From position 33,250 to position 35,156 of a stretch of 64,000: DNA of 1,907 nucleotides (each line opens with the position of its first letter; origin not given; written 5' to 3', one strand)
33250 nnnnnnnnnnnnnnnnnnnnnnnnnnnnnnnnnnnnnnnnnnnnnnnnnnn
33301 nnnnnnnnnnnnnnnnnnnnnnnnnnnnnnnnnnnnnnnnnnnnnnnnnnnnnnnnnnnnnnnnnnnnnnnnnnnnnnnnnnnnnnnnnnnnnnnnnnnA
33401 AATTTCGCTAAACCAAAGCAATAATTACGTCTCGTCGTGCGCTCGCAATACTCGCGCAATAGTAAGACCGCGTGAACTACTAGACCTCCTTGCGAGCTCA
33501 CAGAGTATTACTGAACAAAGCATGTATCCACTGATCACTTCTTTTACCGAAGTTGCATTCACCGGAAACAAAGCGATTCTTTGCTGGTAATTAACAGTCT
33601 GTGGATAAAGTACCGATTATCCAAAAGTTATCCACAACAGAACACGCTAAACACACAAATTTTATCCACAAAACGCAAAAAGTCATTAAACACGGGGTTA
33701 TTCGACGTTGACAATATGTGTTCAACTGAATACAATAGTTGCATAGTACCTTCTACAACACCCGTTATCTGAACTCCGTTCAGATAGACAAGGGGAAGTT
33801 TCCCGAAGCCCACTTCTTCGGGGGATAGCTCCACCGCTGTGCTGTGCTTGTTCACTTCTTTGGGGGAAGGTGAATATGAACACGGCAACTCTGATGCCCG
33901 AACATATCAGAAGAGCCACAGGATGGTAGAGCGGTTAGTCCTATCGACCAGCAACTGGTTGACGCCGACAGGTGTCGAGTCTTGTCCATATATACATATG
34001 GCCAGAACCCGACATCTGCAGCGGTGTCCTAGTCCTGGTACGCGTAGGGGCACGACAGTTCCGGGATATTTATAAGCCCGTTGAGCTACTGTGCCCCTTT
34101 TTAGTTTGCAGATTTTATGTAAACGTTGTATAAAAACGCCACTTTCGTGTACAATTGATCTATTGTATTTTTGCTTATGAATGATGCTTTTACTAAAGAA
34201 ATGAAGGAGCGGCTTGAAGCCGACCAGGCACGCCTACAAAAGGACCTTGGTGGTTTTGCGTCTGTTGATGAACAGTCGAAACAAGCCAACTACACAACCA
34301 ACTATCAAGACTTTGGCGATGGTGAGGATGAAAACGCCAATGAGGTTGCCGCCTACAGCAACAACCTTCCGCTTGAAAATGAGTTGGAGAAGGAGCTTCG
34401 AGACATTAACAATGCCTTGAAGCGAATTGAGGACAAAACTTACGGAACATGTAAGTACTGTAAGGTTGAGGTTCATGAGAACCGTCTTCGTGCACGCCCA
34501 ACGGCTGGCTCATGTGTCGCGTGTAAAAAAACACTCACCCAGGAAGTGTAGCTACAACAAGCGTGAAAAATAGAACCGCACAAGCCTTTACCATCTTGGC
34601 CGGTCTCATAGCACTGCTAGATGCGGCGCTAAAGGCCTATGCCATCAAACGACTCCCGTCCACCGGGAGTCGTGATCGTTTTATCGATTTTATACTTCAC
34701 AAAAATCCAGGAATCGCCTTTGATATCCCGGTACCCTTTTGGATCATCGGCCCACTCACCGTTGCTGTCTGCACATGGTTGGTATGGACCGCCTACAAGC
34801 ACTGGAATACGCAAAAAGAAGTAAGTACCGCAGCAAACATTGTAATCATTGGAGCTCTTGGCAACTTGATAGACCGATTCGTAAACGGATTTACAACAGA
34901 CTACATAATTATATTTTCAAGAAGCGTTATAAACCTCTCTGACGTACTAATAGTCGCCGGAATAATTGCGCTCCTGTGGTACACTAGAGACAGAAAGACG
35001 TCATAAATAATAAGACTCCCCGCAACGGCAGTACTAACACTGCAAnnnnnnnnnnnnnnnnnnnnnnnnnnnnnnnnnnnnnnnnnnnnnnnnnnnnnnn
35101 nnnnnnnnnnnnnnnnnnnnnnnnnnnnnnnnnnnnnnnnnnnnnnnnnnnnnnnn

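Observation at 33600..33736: Cluster of three perfect plus one near-perfect DnaA boxes 13 kb from dnaA, immediately upstream of a consensus promoter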

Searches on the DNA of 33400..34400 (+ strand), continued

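Call 91: search_with_rna_model(model_id=R2, sources=[L015, L016, L017, L020, L038], max_evalue=5, filters=off, show_alignments=2)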
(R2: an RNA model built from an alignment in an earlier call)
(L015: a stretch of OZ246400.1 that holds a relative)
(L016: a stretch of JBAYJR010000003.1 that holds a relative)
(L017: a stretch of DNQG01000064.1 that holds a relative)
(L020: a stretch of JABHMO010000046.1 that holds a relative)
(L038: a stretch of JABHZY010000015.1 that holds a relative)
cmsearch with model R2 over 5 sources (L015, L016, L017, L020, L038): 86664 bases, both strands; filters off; matches with E-value up to 5: 13.
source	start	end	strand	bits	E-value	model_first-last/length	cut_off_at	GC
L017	365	517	+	15.7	0.018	1-152/152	no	0.52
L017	2240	2366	-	13.2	0.081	1-152/152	no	0.55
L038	15179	15238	-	12.4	0.13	1-152/152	no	0.58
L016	5338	5438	+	12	0.17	1-152/152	no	0.36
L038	564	709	-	11.8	0.2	1-152/152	no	0.28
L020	16329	16438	-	10.2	0.49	1-152/152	no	0.35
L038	11783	11944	-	9.8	0.66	1-152/152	no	0.31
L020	7666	7784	+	7.8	2.1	1-152/152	no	0.29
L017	369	401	-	7.8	2.2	5-46/152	no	0.82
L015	16215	16316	-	7.4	2.7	57-139/152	no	0.37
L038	8709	8784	-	7.3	3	1-152/152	no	0.3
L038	4437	4505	+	7.2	3.2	62-134/152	no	0.26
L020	1106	1160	-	6.6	4.5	1-152/152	no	0.42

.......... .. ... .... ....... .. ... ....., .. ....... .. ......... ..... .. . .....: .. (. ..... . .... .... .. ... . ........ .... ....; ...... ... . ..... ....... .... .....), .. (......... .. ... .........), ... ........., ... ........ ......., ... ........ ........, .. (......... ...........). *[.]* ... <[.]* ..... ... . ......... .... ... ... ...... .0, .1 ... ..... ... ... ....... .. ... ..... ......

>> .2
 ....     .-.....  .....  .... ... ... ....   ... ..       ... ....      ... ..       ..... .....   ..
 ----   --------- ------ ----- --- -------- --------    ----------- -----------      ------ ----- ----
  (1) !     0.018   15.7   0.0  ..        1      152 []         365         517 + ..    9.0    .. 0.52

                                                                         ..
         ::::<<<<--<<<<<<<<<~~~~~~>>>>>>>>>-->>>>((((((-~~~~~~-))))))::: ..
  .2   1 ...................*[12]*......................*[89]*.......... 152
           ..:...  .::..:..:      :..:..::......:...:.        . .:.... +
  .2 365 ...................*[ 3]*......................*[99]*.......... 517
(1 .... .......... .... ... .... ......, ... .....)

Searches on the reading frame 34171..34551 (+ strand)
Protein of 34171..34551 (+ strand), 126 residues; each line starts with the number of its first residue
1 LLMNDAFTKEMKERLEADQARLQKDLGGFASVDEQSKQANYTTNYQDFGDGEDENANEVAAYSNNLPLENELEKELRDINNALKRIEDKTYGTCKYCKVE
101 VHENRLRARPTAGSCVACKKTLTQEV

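Call 7: search_protein_families(library=pfam, proteins=[window:34171-34551:+])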
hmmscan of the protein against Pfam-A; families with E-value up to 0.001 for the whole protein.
window:34171-34551:+ (126 aa): 1 family
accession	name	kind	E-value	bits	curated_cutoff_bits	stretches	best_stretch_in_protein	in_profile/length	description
PF01258.23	zf-dskA_traR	-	3.2e-05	24.3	24.9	1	90-120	2-32/36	Prokaryotic dksA/traR C4-type zinc finger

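Call 12: find_encoding_contigs(protein=window:34177-34551:+, flank=6000, max_places=10)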
Protein window:34177-34551:+ (124 aa): 19 contigs read that carry it; 10 places shown.
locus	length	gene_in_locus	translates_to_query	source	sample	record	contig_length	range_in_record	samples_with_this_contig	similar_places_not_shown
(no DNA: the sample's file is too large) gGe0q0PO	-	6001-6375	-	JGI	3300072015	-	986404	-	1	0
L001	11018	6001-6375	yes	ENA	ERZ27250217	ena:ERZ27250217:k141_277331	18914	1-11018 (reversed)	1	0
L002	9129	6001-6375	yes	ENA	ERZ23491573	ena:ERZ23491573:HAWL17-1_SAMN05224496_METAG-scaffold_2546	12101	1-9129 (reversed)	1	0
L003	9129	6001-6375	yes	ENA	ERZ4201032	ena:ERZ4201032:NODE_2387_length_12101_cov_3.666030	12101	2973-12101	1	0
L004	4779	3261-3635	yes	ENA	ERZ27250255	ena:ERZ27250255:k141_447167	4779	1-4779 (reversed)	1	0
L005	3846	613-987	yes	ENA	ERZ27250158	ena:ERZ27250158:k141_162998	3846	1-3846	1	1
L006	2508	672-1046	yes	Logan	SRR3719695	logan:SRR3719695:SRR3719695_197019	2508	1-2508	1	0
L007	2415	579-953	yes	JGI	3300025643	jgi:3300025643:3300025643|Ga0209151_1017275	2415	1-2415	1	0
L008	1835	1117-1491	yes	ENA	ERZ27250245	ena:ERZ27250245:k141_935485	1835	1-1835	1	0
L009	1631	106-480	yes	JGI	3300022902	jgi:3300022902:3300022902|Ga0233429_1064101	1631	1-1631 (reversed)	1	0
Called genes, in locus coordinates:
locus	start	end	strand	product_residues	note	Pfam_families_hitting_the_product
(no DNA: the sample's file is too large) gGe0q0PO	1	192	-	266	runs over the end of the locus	PF03372:Exo_endo_phos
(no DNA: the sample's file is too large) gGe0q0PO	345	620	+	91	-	PF00312:Ribosomal_S15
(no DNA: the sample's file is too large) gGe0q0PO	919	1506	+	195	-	PF01936:NYN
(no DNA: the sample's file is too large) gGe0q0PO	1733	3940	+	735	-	PF01138:RNase_PH, PF03725:RNase_PH_C, PF01138:RNase_PH, PF00013:KH_1, PF00575:S1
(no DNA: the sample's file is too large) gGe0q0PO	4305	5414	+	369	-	-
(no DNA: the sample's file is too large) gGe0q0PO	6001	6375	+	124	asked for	PF01258:zf-dskA_traR (weak)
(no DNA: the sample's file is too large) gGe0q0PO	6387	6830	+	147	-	PF01252:Peptidase_A8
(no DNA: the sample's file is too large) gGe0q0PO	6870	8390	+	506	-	PF05362:Lon_C (weak), PF13541:ChlI, PF00158:Sigma54_activat (weak), PF00493:MCM (weak), PF01078:Mg_chelatase, PF07728:AAA_5 (weak), PF13335:Mg_chelatase_C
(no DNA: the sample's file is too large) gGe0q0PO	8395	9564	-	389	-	PF01476:LysM, PF23446:LysM1_NFP_LYK (faint), PF23473:LysM3_LYK4_5 (weak), PF01476:LysM, PF01551:Peptidase_M23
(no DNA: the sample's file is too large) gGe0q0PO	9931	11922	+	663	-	PF03030:H_PPase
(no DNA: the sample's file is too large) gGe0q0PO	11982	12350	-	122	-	-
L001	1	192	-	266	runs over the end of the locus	PF03372:Exo_endo_phos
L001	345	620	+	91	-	PF00312:Ribosomal_S15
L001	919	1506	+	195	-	PF01936:NYN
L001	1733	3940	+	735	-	PF01138:RNase_PH, PF03725:RNase_PH_C, PF01138:RNase_PH, PF00013:KH_1, PF00575:S1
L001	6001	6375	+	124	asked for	PF01258:zf-dskA_traR (weak)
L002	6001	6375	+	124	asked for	PF01258:zf-dskA_traR (weak)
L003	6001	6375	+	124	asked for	PF01258:zf-dskA_traR (weak)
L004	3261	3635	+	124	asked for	PF01258:zf-dskA_traR (weak)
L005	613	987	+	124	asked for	PF01258:zf-dskA_traR (weak)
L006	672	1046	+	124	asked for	PF01258:zf-dskA_traR (weak)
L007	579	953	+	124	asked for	PF01258:zf-dskA_traR (weak)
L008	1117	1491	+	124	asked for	PF01258:zf-dskA_traR (weak)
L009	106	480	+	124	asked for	PF01258:zf-dskA_traR (weak)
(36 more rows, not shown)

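Call 37: find_homologous_proteins(query=window:34177-34551:+, max_evalue=1e-10)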
Query window:34177-34551:+ (124 aa): 153 proteins with E <= 1e-10 among 178 candidates; the best 120 are listed.
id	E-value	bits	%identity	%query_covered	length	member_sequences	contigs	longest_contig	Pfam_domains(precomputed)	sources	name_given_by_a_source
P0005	1.2e-75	269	100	100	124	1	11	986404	PF01258.24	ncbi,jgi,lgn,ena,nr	ncbi:hypothetical protein HON52_00260 [Candidatus Uhrbacteria bacterium]|jgi:DnaK suppressor protein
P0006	1.2e-60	221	82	100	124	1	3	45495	PF01258.24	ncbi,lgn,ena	-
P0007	7.9e-59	215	80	100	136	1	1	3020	PF01258.24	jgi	jgi:DnaK suppressor protein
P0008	7.7e-56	205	77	100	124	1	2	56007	PF01258.24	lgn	-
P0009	3.9e-55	203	75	100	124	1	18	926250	PF01258.24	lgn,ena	-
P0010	1.3e-53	198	75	100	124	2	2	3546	PF01258.24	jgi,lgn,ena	-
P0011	3.2e-53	197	74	100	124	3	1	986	PF01258.24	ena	-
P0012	1.1e-51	192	75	94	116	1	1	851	PF01258.24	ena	-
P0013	2.8e-43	165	61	100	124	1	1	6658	PF01258.24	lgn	-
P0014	1.1e-41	160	62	100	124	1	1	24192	PF01258.24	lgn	-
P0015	1.3e-41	159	60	100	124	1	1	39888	PF01258.24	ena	-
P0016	1.7e-41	159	60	100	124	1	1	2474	PF01258.24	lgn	-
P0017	4.1e-41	158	60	100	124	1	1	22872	PF01258.24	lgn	-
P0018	4.6e-41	158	60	100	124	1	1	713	PF01258.24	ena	-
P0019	4.3e-40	155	59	100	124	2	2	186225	PF01258.24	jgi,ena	jgi:RNA polymerase-binding transcription factor DksA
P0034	4.7e-37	145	55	100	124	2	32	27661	PF01258.24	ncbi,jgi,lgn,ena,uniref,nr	ncbi:hypothetical protein COY25_03210 [Candidatus Uhrbacteria bacterium CG_4_10_14_0_2_um_filter_41_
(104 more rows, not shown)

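Call 38: find_encoding_contigs(protein=P0009, flank=4000, max_places=2)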
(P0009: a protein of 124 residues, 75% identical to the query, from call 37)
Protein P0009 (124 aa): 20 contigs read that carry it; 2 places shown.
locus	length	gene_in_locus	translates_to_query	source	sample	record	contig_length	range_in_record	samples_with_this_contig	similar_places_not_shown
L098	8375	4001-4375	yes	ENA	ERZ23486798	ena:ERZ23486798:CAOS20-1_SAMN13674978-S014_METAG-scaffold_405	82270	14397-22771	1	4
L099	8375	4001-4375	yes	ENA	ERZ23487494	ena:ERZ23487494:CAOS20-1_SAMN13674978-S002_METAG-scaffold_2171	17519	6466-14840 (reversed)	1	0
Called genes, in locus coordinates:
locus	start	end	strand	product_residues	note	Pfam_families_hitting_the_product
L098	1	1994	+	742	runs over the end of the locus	PF01138:RNase_PH, PF03725:RNase_PH_C (weak), PF01138:RNase_PH, PF00013:KH_1, PF00575:S1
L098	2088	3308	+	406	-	-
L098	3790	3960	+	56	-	-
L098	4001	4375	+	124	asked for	PF01258:zf-dskA_traR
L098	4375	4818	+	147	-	PF01252:Peptidase_A8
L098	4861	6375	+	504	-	PF13541:ChlI, PF00158:Sigma54_activat (faint), PF01078:Mg_chelatase, PF07728:AAA_5, PF00493:MCM, PF13335:Mg_chelatase_C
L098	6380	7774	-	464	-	PF01476:LysM, PF23473:LysM3_LYK4_5 (faint), PF01476:LysM, PF01551:Peptidase_M23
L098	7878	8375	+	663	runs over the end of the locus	PF03030:H_PPase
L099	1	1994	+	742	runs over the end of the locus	PF01138:RNase_PH, PF03725:RNase_PH_C (weak), PF01138:RNase_PH, PF00013:KH_1, PF00575:S1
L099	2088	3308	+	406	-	-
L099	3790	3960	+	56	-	-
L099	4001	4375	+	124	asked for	PF01258:zf-dskA_traR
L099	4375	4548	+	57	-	-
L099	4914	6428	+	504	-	PF13541:ChlI, PF00158:Sigma54_activat (faint), PF01078:Mg_chelatase, PF07728:AAA_5, PF00493:MCM, PF13335:Mg_chelatase_C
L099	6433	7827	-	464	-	PF01476:LysM, PF23473:LysM3_LYK4_5 (faint), PF01476:LysM, PF01551:Peptidase_M23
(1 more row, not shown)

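Call 39: find_encoding_contigs(protein=P0008, flank=4000, max_places=2)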
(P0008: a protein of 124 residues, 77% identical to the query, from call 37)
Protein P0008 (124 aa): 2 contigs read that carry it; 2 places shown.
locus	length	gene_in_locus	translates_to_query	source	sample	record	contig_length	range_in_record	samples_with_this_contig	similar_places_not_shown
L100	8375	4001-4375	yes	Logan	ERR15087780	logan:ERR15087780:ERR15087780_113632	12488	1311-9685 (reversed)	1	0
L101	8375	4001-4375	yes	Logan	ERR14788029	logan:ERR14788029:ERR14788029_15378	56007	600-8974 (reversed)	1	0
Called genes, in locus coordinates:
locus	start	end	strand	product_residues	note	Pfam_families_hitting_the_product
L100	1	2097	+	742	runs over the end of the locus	PF01138:RNase_PH, PF03725:RNase_PH_C (faint), PF01138:RNase_PH, PF00013:KH_1, PF00575:S1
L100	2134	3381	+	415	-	-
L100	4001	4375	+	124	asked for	PF01258:zf-dskA_traR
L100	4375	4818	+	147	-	PF01252:Peptidase_A8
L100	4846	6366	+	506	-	PF13541:ChlI, PF00158:Sigma54_activat (faint), PF01078:Mg_chelatase, PF07728:AAA_5 (weak), PF00493:MCM (weak), PF13335:Mg_chelatase_C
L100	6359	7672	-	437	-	PF01476:LysM, PF23446:LysM1_NFP_LYK (faint), PF23473:LysM3_LYK4_5 (weak), PF23577:LysM_RLK (faint), PF01476:LysM, PF01551:Peptidase_M23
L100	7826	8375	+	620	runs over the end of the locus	?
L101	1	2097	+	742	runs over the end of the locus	PF01138:RNase_PH, PF03725:RNase_PH_C (faint), PF01138:RNase_PH, PF00013:KH_1, PF00575:S1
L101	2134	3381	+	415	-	-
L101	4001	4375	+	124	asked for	PF01258:zf-dskA_traR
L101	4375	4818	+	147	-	PF01252:Peptidase_A8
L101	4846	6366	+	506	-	PF13541:ChlI, PF00158:Sigma54_activat (faint), PF01078:Mg_chelatase, PF07728:AAA_5 (weak), PF00493:MCM (weak), PF13335:Mg_chelatase_C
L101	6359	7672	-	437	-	PF01476:LysM, PF23446:LysM1_NFP_LYK (faint), PF23473:LysM3_LYK4_5 (weak), PF23577:LysM_RLK (faint), PF01476:LysM, PF01551:Peptidase_M23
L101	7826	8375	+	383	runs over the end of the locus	?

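Call 40: find_encoding_contigs(protein=P0014, flank=4000, max_places=2)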
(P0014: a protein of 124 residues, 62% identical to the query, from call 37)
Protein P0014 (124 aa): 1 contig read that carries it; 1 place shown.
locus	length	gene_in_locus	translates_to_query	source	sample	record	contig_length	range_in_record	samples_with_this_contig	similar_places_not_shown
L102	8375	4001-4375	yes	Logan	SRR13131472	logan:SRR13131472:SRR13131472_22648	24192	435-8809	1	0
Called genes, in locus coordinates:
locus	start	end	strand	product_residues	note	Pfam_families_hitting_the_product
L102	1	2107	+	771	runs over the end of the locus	PF01138:RNase_PH, PF03725:RNase_PH_C (weak), PF01138:RNase_PH, PF00013:KH_1, PF00575:S1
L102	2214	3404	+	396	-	-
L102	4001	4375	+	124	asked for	PF01258:zf-dskA_traR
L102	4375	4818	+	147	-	PF01252:Peptidase_A8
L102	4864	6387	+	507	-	PF13541:ChlI, PF00158:Sigma54_activat (faint), PF01078:Mg_chelatase, PF07728:AAA_5, PF00493:MCM (weak), PF13335:Mg_chelatase_C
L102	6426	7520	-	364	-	PF01476:LysM, PF23473:LysM3_LYK4_5 (faint), PF01476:LysM, PF01551:Peptidase_M23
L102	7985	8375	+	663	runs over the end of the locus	PF03030:H_PPase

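Call 41: find_encoding_contigs(protein=P0019, flank=4000, max_places=2)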
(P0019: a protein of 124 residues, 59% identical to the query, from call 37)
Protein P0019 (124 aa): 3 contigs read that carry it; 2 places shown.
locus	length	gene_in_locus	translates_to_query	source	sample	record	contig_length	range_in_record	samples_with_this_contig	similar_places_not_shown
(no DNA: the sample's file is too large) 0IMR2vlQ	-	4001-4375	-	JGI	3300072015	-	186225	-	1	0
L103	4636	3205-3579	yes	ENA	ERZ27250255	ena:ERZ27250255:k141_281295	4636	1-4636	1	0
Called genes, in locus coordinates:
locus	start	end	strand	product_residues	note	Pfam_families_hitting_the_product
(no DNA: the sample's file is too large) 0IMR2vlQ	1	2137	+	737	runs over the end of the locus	PF01138:RNase_PH, PF03725:RNase_PH_C, PF01138:RNase_PH, PF00013:KH_1, PF00575:S1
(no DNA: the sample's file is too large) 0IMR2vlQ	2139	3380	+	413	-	-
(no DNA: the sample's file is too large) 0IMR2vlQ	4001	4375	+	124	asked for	PF01258:zf-dskA_traR (weak)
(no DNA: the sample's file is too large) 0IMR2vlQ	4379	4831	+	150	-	PF01252:Peptidase_A8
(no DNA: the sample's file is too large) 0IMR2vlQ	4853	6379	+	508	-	PF13541:ChlI, PF05496:RuvB_N (faint), PF00493:MCM (faint), PF00158:Sigma54_activat (weak), PF01078:Mg_chelatase, PF07728:AAA_5, PF13335:Mg_chelatase_C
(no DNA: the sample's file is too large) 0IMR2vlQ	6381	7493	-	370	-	PF23577:LysM_RLK (faint), PF01476:LysM, PF23446:LysM1_NFP_LYK (faint), PF23473:LysM3_LYK4_5 (faint), PF01476:LysM, PF01551:Peptidase_M23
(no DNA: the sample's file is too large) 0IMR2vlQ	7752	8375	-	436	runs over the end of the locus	PF01966:HD (weak), PF19276:HD_assoc_2 (weak)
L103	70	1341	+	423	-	PF01138:RNase_PH, PF00013:KH_1, PF00575:S1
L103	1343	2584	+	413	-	-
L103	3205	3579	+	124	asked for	PF01258:zf-dskA_traR (weak)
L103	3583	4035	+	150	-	PF01252:Peptidase_A8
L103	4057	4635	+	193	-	?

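Call 86: find_encoding_contigs(protein=P0034, flank=3000, max_places=1)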
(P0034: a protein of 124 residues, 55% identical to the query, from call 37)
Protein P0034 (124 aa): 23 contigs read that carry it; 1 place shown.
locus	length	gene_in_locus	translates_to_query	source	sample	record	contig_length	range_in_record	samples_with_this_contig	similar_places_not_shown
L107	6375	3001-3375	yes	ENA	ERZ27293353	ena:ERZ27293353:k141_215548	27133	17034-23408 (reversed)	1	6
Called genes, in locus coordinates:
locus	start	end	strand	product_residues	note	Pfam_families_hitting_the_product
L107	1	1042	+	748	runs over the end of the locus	PF01138:RNase_PH, PF03725:RNase_PH_C (weak), PF01138:RNase_PH, PF00013:KH_1, PF00575:S1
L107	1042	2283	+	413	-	-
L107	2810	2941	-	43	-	-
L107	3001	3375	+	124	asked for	PF01258:zf-dskA_traR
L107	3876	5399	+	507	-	PF05362:Lon_C (weak), PF13541:ChlI, PF00493:MCM (faint), PF01078:Mg_chelatase, PF07728:AAA_5 (weak), PF13335:Mg_chelatase_C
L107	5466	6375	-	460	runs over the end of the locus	PF01476:LysM, PF23473:LysM3_LYK4_5 (faint), PF01476:LysM, PF01551:Peptidase_M23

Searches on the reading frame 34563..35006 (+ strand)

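Call 7: search_protein_families(library=pfam, proteins=[window:34563-35006:+])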
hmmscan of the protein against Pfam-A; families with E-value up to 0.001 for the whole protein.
window:34563-35006:+ (147 aa): 1 family
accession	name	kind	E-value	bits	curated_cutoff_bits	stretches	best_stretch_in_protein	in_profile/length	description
PF01252.23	Peptidase_A8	-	1.2e-18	68.2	25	1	13-140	2-139/142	Signal peptidase (SPase) II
